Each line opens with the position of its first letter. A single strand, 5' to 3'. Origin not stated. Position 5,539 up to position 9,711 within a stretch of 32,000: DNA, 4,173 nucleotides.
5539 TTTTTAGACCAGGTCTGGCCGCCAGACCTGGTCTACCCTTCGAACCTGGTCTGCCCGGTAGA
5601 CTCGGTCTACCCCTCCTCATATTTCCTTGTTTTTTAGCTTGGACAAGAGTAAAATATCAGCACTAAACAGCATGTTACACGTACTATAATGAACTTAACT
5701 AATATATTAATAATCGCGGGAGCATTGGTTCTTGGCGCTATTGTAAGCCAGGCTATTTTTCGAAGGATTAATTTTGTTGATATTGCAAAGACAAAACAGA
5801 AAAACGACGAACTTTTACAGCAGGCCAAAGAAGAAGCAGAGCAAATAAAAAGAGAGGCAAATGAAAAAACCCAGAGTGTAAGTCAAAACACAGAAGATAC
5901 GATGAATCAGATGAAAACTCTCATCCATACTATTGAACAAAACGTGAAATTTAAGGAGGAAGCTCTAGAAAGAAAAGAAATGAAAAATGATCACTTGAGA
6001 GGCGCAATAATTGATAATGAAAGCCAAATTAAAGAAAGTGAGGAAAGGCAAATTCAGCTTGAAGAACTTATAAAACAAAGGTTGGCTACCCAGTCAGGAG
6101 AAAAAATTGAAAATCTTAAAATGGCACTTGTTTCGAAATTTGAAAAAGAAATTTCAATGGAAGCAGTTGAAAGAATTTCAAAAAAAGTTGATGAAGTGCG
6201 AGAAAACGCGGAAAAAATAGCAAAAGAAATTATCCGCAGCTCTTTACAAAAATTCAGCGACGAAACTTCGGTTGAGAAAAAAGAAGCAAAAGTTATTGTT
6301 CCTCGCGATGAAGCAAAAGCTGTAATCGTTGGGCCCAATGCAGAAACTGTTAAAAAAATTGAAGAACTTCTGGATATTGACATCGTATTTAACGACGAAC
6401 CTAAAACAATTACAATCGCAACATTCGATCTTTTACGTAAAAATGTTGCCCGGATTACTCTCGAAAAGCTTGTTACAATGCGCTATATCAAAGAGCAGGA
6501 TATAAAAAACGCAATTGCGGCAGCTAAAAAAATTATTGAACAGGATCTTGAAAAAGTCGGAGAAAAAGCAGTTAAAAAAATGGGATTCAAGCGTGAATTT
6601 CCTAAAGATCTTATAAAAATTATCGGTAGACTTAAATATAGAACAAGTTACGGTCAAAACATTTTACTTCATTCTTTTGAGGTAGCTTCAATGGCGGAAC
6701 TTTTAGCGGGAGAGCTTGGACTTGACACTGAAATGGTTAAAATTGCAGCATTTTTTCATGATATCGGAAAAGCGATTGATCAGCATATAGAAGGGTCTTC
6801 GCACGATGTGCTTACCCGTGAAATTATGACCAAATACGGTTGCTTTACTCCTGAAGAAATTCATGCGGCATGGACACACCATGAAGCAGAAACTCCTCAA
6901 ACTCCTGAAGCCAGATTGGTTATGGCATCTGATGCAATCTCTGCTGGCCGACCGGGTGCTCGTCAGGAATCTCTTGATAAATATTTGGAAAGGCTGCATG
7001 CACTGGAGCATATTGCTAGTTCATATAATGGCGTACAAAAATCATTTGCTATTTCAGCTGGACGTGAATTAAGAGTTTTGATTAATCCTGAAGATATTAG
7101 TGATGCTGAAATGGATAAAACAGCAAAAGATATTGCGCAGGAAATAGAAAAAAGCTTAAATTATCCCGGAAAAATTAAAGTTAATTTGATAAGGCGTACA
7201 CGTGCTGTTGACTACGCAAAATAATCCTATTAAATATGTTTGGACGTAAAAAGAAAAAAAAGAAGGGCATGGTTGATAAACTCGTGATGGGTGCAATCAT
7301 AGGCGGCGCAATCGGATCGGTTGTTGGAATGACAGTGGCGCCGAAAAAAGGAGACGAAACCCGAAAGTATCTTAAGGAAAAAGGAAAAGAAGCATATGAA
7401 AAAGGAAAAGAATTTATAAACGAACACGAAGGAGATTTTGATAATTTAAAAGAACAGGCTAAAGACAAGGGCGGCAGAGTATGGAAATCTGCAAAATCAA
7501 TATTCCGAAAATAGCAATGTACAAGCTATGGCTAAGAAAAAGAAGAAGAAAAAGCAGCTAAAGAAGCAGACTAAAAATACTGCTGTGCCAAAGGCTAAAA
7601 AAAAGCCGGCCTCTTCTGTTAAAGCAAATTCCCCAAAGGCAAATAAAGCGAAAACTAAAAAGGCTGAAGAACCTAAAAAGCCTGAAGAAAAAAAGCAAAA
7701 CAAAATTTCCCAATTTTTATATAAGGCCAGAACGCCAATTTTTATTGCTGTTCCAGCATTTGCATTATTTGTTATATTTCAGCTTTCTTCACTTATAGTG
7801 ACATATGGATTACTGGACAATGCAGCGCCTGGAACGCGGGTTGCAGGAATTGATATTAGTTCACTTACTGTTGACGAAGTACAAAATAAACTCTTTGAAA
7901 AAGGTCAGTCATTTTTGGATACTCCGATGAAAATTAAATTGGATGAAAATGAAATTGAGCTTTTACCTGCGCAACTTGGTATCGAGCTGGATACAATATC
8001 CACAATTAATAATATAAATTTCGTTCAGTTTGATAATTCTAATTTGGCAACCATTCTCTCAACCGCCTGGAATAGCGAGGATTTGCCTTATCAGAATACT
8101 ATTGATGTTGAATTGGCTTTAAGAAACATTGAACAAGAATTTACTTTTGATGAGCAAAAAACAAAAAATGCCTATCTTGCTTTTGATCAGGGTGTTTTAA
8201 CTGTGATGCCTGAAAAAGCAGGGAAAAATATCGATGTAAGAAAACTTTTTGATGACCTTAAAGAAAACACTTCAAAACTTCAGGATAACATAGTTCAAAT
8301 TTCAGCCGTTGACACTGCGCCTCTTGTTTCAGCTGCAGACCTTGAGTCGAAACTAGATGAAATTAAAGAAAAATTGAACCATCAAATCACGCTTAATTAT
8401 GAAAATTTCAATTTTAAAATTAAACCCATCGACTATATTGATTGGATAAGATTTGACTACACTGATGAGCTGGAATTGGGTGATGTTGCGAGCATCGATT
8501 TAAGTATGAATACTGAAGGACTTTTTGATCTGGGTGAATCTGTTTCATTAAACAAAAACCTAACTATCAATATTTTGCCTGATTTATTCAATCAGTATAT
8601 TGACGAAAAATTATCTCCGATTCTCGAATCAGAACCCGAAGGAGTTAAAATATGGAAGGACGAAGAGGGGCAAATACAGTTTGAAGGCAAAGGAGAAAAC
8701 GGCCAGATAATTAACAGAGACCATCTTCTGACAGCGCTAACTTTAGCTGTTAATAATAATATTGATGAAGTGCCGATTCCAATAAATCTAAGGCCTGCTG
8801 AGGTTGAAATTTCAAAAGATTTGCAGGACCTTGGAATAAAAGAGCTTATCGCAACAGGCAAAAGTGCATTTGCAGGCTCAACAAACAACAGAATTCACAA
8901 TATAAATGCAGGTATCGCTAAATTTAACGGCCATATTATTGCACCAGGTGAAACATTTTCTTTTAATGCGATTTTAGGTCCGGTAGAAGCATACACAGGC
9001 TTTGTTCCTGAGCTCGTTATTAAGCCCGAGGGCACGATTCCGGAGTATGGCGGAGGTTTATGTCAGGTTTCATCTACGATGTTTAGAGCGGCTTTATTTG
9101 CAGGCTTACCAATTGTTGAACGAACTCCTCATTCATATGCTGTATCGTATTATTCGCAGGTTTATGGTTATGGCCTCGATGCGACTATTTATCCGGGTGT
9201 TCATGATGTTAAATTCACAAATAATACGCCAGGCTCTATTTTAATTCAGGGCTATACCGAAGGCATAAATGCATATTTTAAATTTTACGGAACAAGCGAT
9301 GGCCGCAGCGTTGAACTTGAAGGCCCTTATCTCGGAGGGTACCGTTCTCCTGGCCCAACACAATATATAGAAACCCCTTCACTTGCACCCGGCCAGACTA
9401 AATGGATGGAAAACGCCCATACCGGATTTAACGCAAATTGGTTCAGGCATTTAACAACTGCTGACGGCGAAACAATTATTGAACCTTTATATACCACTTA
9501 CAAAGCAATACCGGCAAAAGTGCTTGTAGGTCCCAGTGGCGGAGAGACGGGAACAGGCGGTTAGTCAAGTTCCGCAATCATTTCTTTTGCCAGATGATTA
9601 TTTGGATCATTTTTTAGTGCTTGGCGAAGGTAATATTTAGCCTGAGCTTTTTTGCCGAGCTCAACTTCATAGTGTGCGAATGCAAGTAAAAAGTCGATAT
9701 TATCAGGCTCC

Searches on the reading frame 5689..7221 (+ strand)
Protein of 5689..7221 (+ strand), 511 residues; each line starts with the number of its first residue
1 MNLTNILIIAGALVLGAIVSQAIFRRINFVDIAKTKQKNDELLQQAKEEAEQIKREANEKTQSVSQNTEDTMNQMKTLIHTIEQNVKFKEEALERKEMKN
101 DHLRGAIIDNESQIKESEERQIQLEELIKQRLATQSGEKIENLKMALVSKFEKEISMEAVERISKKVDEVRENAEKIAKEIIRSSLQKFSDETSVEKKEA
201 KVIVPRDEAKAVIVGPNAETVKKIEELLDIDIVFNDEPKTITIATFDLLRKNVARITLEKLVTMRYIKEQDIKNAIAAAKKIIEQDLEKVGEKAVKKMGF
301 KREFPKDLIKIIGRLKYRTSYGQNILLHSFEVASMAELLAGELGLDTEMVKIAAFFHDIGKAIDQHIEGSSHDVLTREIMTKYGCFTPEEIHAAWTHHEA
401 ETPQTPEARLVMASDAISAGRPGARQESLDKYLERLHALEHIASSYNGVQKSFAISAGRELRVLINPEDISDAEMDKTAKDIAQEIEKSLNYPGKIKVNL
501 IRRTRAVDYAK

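Call 75: search_protein_families(library=pfam, proteins=[window:5689-7221:+], max_evalue=0.001)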
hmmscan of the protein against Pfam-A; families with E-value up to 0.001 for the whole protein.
window:5689-7221:+ (511 aa): 3 families
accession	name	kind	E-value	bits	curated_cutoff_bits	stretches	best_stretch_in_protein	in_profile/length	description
PF01966.28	HD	-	3.3e-14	53.6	22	1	328-419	4-115/116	HD domain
PF12072.13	RNase_Y_N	-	2.5e-12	47.1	32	1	6-191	3-199/201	RNase Y N-terminal region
PF08668.18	HDOD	-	0.00042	20.3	22.9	0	325-364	95-135/196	HDOD domain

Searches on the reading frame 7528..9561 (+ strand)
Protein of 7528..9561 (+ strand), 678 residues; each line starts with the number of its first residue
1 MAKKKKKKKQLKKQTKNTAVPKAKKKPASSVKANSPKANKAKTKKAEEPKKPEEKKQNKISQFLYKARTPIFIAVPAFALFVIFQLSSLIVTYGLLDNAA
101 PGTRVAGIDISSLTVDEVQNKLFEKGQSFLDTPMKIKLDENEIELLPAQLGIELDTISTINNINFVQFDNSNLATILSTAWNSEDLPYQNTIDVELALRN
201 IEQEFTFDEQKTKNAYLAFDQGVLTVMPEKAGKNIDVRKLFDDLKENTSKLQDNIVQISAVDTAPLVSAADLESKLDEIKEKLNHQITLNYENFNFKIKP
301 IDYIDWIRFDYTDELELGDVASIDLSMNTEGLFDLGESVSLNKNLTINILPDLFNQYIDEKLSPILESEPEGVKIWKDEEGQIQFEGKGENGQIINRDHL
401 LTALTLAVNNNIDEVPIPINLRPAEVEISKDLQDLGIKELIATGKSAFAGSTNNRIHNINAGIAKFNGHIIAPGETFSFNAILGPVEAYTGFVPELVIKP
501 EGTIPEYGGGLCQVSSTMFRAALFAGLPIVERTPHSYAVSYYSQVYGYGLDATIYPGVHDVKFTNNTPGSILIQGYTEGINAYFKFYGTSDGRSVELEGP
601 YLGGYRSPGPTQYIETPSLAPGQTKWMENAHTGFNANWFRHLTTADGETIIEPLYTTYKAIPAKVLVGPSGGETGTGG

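Call 75: search_protein_families(library=pfam, proteins=[window:7528-9561:+], max_evalue=0.001)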
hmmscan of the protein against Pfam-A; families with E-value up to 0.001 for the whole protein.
window:7528-9561:+ (678 aa): 2 families
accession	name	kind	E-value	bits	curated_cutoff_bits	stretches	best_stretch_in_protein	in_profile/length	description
PF04294.18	VanW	-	2.4e-39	134.2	27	1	454-587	1-130/130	VanW like protein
PF12229.13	PG_binding_4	-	6.3e-08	33.2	22.1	1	144-253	2-113/117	Putative peptidoglycan binding domain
